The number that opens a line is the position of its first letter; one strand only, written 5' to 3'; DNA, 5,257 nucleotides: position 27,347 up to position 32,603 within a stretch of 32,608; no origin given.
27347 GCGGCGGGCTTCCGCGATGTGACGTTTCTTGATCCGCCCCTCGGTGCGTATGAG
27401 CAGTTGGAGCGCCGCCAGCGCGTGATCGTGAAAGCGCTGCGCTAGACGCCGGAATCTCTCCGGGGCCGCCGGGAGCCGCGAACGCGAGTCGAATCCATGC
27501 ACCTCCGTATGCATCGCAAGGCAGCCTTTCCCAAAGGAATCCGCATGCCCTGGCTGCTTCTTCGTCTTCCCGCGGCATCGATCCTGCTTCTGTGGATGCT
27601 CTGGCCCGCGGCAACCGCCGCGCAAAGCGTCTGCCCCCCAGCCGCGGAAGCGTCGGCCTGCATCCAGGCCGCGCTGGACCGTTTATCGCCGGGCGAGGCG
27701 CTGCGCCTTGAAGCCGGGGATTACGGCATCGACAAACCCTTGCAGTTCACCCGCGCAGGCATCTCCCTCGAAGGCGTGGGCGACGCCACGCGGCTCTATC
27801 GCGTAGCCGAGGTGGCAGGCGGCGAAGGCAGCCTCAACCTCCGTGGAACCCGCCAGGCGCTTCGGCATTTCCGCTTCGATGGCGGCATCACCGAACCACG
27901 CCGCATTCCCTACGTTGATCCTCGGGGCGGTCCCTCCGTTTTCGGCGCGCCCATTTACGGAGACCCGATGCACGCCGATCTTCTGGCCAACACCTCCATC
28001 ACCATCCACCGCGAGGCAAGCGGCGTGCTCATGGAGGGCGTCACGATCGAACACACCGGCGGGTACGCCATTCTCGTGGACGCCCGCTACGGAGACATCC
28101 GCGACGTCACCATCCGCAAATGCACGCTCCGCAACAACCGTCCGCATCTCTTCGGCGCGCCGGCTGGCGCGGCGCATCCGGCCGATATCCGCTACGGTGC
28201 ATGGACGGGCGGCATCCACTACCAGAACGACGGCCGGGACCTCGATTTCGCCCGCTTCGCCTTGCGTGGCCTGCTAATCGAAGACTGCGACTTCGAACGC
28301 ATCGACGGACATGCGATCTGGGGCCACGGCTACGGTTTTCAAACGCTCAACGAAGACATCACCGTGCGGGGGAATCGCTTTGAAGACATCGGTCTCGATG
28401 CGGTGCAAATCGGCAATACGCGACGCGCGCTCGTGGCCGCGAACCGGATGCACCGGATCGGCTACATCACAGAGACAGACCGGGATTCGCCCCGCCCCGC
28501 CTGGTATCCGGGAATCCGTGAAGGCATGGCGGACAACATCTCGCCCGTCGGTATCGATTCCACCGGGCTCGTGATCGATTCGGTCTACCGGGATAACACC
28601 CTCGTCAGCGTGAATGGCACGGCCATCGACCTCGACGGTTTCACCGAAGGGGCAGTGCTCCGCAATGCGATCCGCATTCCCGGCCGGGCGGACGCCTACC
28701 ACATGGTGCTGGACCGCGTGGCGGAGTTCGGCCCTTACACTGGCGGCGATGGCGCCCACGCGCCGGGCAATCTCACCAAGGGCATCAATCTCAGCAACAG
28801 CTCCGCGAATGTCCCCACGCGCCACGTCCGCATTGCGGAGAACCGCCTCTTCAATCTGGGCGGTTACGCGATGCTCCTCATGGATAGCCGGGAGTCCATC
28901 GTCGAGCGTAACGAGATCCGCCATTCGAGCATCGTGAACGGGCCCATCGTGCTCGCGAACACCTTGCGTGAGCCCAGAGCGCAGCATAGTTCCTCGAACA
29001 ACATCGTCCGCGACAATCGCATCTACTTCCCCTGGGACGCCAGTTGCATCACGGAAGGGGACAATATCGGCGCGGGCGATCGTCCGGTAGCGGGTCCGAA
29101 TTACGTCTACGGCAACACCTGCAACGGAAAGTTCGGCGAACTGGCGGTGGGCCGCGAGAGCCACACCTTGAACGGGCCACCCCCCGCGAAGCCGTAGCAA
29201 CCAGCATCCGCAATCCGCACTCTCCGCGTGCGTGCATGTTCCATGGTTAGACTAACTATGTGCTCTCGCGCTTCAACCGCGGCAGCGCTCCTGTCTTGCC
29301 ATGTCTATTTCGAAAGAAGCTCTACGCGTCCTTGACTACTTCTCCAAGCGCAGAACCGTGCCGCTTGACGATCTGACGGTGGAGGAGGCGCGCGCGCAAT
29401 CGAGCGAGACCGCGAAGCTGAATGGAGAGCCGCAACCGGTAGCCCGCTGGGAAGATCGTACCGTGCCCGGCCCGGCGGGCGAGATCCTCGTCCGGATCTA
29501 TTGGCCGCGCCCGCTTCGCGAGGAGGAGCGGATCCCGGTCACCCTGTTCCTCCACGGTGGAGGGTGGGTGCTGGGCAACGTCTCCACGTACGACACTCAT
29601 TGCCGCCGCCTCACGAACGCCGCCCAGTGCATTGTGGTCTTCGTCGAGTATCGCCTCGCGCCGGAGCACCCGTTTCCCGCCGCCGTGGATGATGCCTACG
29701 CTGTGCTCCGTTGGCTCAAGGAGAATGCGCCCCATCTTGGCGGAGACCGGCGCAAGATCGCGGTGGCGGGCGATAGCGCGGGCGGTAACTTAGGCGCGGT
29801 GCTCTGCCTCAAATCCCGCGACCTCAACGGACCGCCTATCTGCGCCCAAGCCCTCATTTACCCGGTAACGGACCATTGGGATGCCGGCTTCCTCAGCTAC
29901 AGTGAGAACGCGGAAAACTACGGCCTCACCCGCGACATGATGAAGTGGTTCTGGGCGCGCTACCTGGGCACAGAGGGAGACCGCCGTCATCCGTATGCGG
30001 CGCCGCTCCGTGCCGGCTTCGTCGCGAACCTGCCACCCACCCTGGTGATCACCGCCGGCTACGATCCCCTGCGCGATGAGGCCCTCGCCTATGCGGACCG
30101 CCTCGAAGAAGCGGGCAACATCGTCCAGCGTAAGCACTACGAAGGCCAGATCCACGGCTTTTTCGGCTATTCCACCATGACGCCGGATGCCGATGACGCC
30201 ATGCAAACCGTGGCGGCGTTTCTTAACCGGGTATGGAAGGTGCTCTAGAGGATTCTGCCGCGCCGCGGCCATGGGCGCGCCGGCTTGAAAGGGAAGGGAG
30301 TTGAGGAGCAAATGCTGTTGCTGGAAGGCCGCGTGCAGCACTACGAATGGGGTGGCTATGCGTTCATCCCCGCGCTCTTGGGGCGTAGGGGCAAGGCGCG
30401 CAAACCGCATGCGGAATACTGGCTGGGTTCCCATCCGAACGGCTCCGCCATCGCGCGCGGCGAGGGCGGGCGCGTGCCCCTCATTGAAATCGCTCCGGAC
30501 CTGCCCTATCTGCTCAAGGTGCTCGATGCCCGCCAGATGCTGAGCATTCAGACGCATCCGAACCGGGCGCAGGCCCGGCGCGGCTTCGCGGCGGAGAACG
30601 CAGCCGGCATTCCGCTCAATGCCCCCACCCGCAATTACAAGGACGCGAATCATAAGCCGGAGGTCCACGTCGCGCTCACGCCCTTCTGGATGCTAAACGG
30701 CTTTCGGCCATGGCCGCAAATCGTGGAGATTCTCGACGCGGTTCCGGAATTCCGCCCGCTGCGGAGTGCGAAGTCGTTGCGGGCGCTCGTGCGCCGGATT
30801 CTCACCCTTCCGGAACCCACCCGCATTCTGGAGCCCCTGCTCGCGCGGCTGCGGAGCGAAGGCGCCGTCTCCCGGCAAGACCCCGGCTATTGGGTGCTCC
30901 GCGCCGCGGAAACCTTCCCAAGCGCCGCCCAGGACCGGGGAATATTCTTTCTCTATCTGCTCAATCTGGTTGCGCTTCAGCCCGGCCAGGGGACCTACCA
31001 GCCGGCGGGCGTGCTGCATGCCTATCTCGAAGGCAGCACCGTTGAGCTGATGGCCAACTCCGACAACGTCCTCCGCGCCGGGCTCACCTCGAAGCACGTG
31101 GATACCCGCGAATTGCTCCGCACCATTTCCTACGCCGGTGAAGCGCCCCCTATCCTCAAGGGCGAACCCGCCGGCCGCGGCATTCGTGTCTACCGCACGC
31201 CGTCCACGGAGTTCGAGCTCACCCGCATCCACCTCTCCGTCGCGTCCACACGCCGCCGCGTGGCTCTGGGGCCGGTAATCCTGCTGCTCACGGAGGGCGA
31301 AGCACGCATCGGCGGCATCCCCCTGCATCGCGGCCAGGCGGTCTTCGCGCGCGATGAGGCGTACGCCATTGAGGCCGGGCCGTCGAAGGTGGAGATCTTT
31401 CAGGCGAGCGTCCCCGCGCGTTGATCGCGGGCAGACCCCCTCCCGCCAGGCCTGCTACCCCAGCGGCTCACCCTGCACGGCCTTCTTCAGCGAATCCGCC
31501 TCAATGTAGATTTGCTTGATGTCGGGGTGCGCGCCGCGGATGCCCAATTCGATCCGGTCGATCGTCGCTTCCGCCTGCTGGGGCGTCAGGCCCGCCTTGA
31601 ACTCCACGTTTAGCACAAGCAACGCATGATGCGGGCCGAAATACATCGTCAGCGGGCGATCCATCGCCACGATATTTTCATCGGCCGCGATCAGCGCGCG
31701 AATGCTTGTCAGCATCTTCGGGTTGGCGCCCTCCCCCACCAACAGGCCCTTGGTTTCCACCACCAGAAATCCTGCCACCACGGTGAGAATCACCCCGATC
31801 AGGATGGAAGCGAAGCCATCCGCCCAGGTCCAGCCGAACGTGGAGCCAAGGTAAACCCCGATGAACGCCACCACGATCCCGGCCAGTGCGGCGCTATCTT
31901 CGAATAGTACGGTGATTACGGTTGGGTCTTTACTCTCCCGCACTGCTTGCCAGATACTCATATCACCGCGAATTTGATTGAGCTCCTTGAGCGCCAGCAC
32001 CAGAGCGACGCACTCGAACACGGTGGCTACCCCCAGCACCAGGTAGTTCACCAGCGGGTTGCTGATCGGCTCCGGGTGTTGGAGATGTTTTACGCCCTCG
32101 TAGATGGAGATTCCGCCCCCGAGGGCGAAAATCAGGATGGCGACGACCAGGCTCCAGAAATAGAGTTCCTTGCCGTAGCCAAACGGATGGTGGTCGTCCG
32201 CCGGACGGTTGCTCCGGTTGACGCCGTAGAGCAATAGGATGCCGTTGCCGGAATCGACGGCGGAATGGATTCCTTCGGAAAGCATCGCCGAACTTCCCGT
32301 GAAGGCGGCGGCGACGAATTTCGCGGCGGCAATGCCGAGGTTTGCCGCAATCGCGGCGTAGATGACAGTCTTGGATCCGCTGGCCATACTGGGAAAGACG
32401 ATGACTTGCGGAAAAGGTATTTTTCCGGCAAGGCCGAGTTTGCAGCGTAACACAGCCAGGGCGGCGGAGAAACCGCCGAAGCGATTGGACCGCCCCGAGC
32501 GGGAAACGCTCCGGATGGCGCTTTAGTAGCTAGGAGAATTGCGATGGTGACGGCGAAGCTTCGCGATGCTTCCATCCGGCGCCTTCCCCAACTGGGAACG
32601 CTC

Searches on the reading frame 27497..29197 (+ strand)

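Call 34: search_protein_families(library=pfam, proteins=[window:27497-29197:+], max_evalue=0.001)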
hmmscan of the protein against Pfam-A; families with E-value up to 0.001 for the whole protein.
window:27497-29197:+ (566 aa): 2 families
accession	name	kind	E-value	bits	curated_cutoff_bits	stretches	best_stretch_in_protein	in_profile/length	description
PF13229.12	Beta_helix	-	9.7e-14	51.7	25.9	0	237-379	23-120/158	Right handed beta helix region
PF05048.19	NosD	-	0.00043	20.2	23.6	0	427-486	29-88/212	Periplasmic copper-binding protein (NosD)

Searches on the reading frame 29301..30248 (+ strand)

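Call 34: search_protein_families(library=pfam, proteins=[window:29301-30248:+], max_evalue=0.001)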
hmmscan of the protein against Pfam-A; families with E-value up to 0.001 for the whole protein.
window:29301-30248:+ (315 aa): 4 families
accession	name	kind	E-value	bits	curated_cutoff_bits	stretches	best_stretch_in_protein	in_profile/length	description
PF07859.19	Abhydrolase_3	-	1.7e-76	257.1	25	1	82-288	2-209/210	alpha/beta hydrolase fold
PF20434.5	BD-FAE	-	1.3e-21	77.5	26.8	1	71-173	6-111/215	BD-FAE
PF00135.34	COesterase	-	4.1e-14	52.9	27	1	64-170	88-202/515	Carboxylesterase family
PF00326.27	Peptidase_S9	-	0.00011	22.2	22.6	1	129-311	45-209/213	Prolyl oligopeptidase family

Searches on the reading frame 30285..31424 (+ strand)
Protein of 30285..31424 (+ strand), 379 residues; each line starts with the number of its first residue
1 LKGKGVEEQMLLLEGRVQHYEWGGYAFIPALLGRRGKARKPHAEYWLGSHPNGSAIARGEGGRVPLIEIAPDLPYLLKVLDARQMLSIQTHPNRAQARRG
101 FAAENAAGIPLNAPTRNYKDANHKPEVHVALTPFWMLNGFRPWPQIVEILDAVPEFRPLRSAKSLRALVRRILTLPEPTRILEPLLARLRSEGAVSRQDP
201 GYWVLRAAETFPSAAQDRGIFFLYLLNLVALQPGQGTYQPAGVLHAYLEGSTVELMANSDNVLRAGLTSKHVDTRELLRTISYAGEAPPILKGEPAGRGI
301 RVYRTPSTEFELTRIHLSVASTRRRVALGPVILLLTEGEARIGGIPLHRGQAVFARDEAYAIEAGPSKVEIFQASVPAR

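Call 34: search_protein_families(library=pfam, proteins=[window:30285-31424:+], max_evalue=0.001)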
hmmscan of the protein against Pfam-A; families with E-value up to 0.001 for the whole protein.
window:30285-31424:+ (379 aa): 1 family
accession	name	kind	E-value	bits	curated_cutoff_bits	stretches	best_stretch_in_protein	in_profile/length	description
PF20511.4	PMI_typeI_cat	-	8.2e-23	81.5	22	1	72-142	82-142/143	Phosphomannose isomerase type I, catalytic domain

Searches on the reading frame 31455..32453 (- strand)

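Call 34: search_protein_families(library=pfam, proteins=[window:31455-32453:-], max_evalue=0.001)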
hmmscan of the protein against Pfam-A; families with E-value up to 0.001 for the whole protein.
window:31455-32453:- (332 aa): 1 family
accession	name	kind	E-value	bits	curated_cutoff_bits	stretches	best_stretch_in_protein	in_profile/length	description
PF01545.26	Cation_efflux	-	4.9e-40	137.9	26.6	1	32-236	2-195/198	Cation efflux family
